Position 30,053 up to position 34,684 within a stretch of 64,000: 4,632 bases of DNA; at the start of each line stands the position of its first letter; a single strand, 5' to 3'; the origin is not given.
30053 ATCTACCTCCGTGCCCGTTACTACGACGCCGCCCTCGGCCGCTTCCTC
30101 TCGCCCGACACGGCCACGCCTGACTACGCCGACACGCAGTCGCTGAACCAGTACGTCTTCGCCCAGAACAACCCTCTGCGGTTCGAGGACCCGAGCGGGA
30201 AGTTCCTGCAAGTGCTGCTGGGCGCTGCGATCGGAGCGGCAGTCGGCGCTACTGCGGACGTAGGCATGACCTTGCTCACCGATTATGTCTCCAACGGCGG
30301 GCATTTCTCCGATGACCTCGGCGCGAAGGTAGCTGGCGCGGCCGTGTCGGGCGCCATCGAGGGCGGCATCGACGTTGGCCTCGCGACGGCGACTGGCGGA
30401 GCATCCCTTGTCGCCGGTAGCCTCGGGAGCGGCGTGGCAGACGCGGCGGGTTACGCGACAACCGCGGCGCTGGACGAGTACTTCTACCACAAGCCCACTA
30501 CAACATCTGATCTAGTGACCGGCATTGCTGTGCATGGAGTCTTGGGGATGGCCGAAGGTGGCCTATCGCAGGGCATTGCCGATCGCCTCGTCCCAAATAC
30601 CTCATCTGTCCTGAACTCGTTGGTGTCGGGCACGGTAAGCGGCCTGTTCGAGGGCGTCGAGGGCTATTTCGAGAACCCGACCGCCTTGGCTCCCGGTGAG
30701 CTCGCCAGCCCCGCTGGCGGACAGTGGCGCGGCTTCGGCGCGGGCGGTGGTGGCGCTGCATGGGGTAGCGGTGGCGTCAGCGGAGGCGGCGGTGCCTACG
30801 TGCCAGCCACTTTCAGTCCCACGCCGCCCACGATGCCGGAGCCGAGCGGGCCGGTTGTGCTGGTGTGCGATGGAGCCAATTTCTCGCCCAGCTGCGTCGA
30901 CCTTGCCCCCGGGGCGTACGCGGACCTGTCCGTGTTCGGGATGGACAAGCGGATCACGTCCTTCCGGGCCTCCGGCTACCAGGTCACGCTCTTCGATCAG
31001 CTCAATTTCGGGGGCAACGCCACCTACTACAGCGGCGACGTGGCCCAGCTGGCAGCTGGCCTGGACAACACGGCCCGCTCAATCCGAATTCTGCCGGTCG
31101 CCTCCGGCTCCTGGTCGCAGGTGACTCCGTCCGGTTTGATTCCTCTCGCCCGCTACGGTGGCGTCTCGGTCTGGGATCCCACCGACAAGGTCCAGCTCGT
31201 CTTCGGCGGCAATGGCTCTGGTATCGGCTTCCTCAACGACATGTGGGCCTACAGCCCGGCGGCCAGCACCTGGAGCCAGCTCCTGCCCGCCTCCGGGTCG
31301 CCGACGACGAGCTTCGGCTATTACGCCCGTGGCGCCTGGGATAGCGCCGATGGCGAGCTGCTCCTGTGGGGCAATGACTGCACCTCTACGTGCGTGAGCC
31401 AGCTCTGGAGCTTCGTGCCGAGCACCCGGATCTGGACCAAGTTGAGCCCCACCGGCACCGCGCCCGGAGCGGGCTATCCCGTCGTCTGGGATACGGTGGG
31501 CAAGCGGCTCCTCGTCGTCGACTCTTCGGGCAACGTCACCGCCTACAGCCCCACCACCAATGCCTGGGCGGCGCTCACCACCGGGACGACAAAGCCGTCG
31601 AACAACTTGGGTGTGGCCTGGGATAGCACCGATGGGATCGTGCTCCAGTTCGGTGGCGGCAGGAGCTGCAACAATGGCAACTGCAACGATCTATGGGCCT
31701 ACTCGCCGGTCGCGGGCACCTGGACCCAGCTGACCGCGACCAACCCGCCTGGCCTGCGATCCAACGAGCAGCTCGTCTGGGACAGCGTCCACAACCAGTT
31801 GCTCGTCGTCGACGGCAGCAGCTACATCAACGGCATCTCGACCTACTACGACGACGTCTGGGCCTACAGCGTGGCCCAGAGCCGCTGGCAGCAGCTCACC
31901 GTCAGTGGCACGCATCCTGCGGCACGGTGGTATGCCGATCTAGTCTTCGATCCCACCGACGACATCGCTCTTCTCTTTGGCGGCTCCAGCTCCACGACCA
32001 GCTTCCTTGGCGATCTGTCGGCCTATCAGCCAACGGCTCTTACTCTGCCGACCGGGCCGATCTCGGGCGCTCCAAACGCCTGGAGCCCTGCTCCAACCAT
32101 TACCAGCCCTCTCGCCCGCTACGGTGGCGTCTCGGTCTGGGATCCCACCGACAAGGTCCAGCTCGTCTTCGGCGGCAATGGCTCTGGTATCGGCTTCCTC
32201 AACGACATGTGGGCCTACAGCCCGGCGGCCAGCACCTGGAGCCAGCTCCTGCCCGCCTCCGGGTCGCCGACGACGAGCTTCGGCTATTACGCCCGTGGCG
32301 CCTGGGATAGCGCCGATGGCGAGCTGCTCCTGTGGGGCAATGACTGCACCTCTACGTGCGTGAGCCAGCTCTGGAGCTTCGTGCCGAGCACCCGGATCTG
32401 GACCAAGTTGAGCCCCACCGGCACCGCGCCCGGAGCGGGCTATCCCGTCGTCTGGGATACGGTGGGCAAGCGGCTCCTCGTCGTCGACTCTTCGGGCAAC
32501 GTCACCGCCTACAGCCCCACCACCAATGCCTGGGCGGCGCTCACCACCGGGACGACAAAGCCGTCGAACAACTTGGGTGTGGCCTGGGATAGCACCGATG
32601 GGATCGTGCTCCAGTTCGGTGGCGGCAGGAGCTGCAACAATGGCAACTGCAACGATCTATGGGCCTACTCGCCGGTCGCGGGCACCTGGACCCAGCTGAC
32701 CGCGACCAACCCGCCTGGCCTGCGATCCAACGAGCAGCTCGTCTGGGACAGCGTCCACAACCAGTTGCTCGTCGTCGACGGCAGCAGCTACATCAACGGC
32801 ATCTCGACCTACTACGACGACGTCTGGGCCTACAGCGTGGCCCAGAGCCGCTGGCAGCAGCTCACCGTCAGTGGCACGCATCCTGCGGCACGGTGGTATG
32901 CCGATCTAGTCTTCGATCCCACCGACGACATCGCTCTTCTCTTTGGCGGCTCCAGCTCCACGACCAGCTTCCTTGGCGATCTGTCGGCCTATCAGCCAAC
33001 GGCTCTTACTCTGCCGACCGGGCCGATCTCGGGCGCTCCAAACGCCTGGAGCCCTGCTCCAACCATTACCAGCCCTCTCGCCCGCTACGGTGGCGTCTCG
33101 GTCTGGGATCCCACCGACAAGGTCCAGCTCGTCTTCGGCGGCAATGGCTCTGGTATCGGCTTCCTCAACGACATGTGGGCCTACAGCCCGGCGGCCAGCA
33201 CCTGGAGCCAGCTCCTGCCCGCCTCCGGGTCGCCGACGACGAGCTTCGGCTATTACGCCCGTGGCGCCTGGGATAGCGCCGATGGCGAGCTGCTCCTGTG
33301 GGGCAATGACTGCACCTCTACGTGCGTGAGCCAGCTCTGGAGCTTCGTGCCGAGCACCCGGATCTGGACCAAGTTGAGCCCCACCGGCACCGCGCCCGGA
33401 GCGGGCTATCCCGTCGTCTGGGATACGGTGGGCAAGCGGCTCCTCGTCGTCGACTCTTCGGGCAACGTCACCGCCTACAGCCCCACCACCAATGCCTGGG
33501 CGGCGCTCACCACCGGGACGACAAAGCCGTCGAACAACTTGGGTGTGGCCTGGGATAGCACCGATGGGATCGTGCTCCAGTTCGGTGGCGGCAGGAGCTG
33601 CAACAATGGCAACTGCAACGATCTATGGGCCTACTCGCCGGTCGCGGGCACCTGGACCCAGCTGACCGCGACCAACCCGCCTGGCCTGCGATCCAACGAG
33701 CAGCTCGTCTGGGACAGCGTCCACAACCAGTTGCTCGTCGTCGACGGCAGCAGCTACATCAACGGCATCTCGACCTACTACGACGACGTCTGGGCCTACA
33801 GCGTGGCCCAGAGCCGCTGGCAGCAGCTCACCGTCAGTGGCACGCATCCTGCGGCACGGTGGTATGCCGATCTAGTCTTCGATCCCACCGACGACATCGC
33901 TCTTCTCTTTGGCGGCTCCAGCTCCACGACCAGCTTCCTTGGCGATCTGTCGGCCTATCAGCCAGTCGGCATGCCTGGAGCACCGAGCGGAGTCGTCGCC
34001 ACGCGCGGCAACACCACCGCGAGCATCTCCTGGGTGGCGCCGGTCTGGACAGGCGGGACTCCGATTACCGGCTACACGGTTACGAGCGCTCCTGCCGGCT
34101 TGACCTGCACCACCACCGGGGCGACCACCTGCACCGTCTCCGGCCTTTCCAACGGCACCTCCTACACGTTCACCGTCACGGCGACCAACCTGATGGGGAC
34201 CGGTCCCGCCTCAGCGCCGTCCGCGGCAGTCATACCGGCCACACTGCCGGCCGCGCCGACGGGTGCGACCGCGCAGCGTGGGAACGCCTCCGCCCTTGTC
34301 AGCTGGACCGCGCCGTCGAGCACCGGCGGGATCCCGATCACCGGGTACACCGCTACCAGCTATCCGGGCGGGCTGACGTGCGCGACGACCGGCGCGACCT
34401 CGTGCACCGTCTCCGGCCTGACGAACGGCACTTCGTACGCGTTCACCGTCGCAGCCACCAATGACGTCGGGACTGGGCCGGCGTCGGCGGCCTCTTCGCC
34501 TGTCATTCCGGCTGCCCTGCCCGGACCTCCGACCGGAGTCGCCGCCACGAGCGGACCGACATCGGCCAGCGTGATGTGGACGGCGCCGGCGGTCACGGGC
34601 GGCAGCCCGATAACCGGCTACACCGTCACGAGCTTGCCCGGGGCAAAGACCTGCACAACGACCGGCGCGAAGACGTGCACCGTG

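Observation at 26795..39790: Giant secreted Rhs/YD-shell protein whose post-core region is ~3,200 aa of Kelch propellers and FN3 domains rather than a toxin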

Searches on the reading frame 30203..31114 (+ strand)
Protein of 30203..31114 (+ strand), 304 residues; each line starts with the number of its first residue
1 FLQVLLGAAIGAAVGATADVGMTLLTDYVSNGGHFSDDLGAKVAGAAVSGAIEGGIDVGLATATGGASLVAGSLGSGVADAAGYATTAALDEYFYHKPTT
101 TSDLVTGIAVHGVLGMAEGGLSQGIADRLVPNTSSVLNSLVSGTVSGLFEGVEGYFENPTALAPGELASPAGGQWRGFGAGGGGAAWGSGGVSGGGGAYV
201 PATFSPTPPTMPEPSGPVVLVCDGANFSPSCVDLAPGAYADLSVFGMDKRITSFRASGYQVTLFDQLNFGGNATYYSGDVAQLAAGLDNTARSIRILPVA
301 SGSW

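Call 34: search_protein_representatives(protein=window:30203-31114:+)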
Query: 304 residues. Proteins with E-value up to 0.001 (for the whole library): 135; up to 1e-10: 15; up to 1e-30: 2. The best 135 are listed.
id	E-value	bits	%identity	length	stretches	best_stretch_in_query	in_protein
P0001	1.3e-136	471.4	96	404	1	1-239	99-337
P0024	1.1e-35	140.0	35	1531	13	230-301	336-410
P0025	8.7e-25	104.2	38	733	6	216-291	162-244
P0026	8.9e-24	100.9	38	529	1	80-301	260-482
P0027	1.6e-17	80.3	42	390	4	216-259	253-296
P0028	7.8e-17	78.1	35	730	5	204-283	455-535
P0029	8.1e-17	78.1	36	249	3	219-296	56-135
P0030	6.9e-15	71.7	27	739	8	225-296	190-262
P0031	2.5e-14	69.9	32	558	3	195-296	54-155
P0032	1.4e-13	67.5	39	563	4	204-304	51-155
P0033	1.2e-12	64.4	32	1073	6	215-297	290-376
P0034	1.4e-12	64.1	37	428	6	220-261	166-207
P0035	3.7e-11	59.5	32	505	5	221-298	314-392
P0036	6.5e-11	58.7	31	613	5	214-294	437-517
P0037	7.4e-11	58.5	38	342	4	221-257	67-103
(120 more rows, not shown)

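Call 36: find_encoding_contigs(protein=P0026, flank=10000)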
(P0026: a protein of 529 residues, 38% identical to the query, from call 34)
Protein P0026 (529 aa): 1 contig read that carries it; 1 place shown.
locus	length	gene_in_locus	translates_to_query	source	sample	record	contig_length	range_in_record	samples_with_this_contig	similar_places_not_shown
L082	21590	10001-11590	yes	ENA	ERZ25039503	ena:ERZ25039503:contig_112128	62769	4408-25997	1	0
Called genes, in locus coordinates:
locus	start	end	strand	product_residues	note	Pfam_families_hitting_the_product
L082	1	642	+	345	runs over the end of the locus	PF06779:MFS_4, PF07690:MFS_1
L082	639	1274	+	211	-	PF03737:RraA-like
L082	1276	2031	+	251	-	PF00392:GntR, PF07729:FCD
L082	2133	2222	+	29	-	-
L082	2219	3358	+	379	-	PF00682:HMGL-like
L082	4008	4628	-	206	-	-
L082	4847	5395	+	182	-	PF10009:DUF2252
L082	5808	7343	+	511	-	PF10009:DUF2252, PF00069:Pkinase, PF07714:PK_Tyr_Ser-Thr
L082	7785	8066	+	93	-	PF05593:RHS_repeat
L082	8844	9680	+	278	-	PF25023:TEN_YD-shell (weak), PF05593:RHS_repeat, PF25023:TEN_YD-shell (weak), PF05593:RHS_repeat (weak)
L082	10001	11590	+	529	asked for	PF25023:TEN_YD-shell (faint)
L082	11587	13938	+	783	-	-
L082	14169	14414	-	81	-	-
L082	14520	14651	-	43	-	-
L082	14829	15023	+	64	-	-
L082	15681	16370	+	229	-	-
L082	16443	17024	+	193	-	-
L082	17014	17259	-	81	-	-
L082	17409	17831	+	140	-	-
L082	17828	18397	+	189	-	-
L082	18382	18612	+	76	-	-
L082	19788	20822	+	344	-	PF07733:DNA_pol3_alpha, PF17657:DNA_pol3_finger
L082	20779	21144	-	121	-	-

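Call 52: search_protein_families(library=pfam, proteins=[L082:11587-13935:+, window:30203-31114:+], max_evalue=0.01)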
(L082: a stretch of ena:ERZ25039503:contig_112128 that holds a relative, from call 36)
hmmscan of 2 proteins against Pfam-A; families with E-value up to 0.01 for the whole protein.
L082:11587-13935:+ (783 aa): 0 families

window:30203-31114:+ (304 aa): 1 family
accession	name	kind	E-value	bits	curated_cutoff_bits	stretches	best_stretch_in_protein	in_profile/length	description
PF00030.24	Crystall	-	5.3e-06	26.9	25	0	220-255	44-80/82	Beta/Gamma crystallin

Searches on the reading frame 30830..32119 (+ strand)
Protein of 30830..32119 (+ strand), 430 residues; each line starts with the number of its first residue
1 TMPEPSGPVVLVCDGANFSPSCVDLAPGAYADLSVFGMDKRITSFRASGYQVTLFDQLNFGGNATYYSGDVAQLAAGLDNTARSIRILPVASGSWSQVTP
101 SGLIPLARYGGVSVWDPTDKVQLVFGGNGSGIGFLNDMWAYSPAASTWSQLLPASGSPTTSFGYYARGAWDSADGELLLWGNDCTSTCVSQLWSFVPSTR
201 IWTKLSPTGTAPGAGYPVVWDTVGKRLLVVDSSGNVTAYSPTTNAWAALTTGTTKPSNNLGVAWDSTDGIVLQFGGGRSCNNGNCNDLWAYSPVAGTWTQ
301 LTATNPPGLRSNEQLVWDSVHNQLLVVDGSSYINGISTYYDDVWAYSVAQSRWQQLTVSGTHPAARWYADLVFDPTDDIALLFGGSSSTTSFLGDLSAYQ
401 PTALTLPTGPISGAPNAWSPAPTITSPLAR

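Call 79: predict_structure(protein=window:30830-32119:+)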
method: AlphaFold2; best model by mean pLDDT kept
length: 430 residues; sequences in the alignment: 1
mean_pLDDT: 43.8   pTM: 0.44
mean pLDDT of the five models: 43.8, 38.7, 37.8, 36.2, 35.0
residues with pLDDT >= 90: 0; 70-90: 40; 50-70: 106; < 50: 284
segments of 3 or more residues with pLDDT < 50: 1-114, 116-122, 126-138, 146-148, 152-154, 158-165, 251-262, 268-271, 273-286, 304-314, 328-341, 357-430
pLDDT, mean of each block of 10 residues (from residue 1): 25 28 24 23 24 25 29 32 27 23 28 46 44 45 49 50 53 66 57 71 76 61 72 74 79 45 49 43 49 63 49 50 53 33 56 51 30 35 33 30 30 26 25
secondary structure, 60 per line:
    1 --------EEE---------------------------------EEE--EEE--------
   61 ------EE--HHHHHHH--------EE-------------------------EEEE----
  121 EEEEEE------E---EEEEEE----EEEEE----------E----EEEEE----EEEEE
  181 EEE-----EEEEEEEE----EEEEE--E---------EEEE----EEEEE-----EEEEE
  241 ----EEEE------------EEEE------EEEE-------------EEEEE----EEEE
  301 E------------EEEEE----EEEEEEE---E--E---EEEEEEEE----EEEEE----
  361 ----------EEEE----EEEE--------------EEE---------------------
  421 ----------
elements in order: E9-11 E45-47 E50-52 H71-77 E113-116 E121-126 E137-142 E147-151 E167-171 E176-183 E189-196 E201-205 E218-221 E226-230 E236-240 E245-248 E261-264 E271-274 E288-292 E297-301 E314-318 E323-329 E340-347 E352-356 E371-374 E379-382 E397-399

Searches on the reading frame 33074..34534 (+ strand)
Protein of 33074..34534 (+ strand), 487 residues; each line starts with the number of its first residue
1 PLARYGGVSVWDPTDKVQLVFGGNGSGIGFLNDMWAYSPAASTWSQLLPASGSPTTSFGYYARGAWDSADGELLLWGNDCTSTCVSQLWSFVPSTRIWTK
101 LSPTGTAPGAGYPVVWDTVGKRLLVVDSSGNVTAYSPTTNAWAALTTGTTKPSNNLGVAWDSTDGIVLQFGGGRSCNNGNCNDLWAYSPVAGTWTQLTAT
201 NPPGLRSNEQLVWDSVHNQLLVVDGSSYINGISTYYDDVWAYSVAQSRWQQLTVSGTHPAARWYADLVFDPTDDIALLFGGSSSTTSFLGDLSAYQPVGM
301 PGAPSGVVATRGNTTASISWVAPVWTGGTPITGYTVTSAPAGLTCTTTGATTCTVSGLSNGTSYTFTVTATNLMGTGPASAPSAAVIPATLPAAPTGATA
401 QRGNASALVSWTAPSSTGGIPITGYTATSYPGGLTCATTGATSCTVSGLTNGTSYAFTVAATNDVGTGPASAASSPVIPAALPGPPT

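Call 65: find_homologous_proteins(query=window:33074-34534:+, max_evalue=1e-10)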
Query window:33074-34534:+ (487 aa): 4045 proteins with E <= 1e-10 among 8000 candidates; the best 120 are listed.
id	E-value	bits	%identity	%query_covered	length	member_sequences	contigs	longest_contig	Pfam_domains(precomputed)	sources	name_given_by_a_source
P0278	3.8e-193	661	55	39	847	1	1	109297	PF28033.1,PF25059.2,PF24489.2,PF14292.13,PF25814.2,PF16794.12,PF00041.28,PF10179.16,PF16656.12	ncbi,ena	-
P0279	3.2e-191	655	62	36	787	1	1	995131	PF07679.23,PF25059.2,PF00041.28,PF16656.12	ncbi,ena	-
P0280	9.2e-191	653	55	40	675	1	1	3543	PF17789.8,PF22352.3,PF25059.2,PF14292.13,PF00041.28,PF10179.16,PF16656.12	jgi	jgi:hypothetical protein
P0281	3.2e-187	641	58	41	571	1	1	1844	PF25059.2,PF00041.28,PF16656.12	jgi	jgi:hypothetical protein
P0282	2.3e-183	629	49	41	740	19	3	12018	PF18589.8,PF25300.1,PF01108.24,PF25059.2,PF25523.2,PF23376.2,PF25832.1,PF24489.2,PF00041.28,PF10179.16,PF16656.12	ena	-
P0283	1.0e-170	587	61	39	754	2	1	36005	PF28033.1,PF07495.20,PF25059.2,PF00041.28,PF10179.16,PF16656.12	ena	-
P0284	7.3e-170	584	98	41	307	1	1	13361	PF13418.13,PF24681.2,PF13415.13,PF24981.2,PF01344.32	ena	-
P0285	8.6e-165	567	65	40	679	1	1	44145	PF22352.3,PF25059.2,PF25523.2,PF00041.28,PF19077.7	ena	-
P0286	5.5e-163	561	49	39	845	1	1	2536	PF01108.24,PF25059.2,PF25523.2,PF00041.28,PF10179.16,PF16656.12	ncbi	ncbi:MAG: fibronectin type III domain-containing protein, partial [Actinomycetota bacterium]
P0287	2.5e-159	549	54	41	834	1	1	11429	PF28033.1,PF07495.20,PF25059.2,PF23376.2,PF22986.4,PF09294.17,PF19433.6,PF00041.28,PF10179.16,PF16656.12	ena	-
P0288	2.9e-158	546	58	38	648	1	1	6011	PF25059.2,PF00041.28,PF10179.16,PF16656.12,PF00630.26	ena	-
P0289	1.1e-157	544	53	37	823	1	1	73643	PF25059.2,PF00041.28,PF16656.12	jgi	jgi:hypothetical protein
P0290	4.6e-157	542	50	38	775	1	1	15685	PF28033.1,PF25059.2,PF00041.28,PF16656.12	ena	-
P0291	1.2e-156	541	54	39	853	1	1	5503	PF28033.1,PF17425.9,PF25059.2,PF23376.2,PF25788.3,PF00041.28,PF10179.16,PF16656.12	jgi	jgi:hypothetical protein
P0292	5.1e-154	532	61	38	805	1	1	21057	PF01108.24,PF25059.2,PF25523.2,PF23376.2,PF00041.28,PF10179.16,PF16656.12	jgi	jgi:hypothetical protein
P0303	4.5e-140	486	61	39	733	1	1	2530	PF28033.1,PF25059.2,PF24681.2,PF13415.13,PF00041.28,PF10179.16,PF16656.12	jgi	jgi:hypothetical protein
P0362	2.6e-108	381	60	39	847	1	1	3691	PF28033.1,PF07495.20,PF22352.3,PF25059.2,PF25523.2,PF23376.2,PF25023.2,PF00041.28,PF10179.16,PF16656.12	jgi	-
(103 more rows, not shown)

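Call 67: search_protein_families(library=pfam, proteins=[P0362, P0303], max_evalue=0.001)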
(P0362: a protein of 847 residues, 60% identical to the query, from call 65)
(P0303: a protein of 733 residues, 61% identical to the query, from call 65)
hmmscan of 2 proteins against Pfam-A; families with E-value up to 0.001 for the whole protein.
P0362 (847 aa): 13 families
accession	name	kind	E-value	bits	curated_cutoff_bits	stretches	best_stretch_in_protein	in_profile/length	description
PF00041.27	fn3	-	4.8e-73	241.9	25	5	224-302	2-80/84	Fibronectin type III domain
PF25059.1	FN3_DSCAM-DSCAML_C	-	2.2e-26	92.4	39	1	356-399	38-81/89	DSCAM/DSCAML C-terminal Fn3-like domain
PF16656.11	Pur_ac_phosph_N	-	1.7e-15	57.8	30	0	315-390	1-87/93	Purple acid Phosphatase, N-terminal domain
PF16323.11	DUF4959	-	1.2e-11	45.3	32.9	0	33-117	14-98/106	Domain of unknown function (DUF4959)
PF10179.15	NDNF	-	6.1e-11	42.9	27.3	0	352-398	78-125/127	Neuron-derived neurotrophic factor, first Fn(III) domain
PF25523.1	Ig_RIMBP2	-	8.1e-11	42.3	27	1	37-121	2-96/105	RIMBP2-like, immunoglobulin-like domain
PF22352.2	K319L-like_PKD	-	4.4e-10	39.9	27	0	326-393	11-79/84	K319L-like, PKD domain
PF07495.19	Y_Y_Y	-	1.7e-07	31.5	26.6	0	360-399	25-63/65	Y_Y_Y domain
PF25023.1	TEN_YD-shell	-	6.4e-07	28.3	50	1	492-616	768-894/909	Teneurin YD-shell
PF25788.1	Ig_Rha78A_N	-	5.5e-06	27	27.4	0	143-213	18-97/105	Rha78A-like, N-terminal immunoglobulin domain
PF17425.8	Arylsulfotran_N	-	4e-05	24.1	24.2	0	178-207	53-78/88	Arylsulfotransferase Ig-like domain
PF25300.1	Fn3_Dep-1_3rd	-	9.5e-05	22.6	26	0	141-209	8-80/85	Dep-1 third Fn3-like domain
PF19433.5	NDNF_C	-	0.00085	19.2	26.5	0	361-391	133-163/175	Neuron-derived Neurotrophic Factor C-terminal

P0303 (733 aa): 6 families
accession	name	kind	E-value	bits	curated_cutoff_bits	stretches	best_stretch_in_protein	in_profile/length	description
PF00041.27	fn3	-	3.7e-69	229.4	25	5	316-398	2-82/84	Fibronectin type III domain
PF25059.1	FN3_DSCAM-DSCAML_C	-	2.5e-20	73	39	0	448-486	36-74/89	DSCAM/DSCAML C-terminal Fn3-like domain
PF16656.11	Pur_ac_phosph_N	-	2.3e-15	57.4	30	1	324-392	9-84/93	Purple acid Phosphatase, N-terminal domain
PF24681.1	Kelch_KLHDC2_KLHL20_DRC7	-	1e-13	51.6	50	1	2-115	68-184/221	KLHDC2/KLHL20/DRC7 Kelch-repeats domain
PF13418.12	Kelch_4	-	2.2e-09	37.5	21.6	1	32-66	1-35/49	Galactose oxidase, central domain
PF10179.15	NDNF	-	4.1e-08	33.8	27.3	0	548-573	87-112/127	Neuron-derived neurotrophic factor, first Fn(III) domain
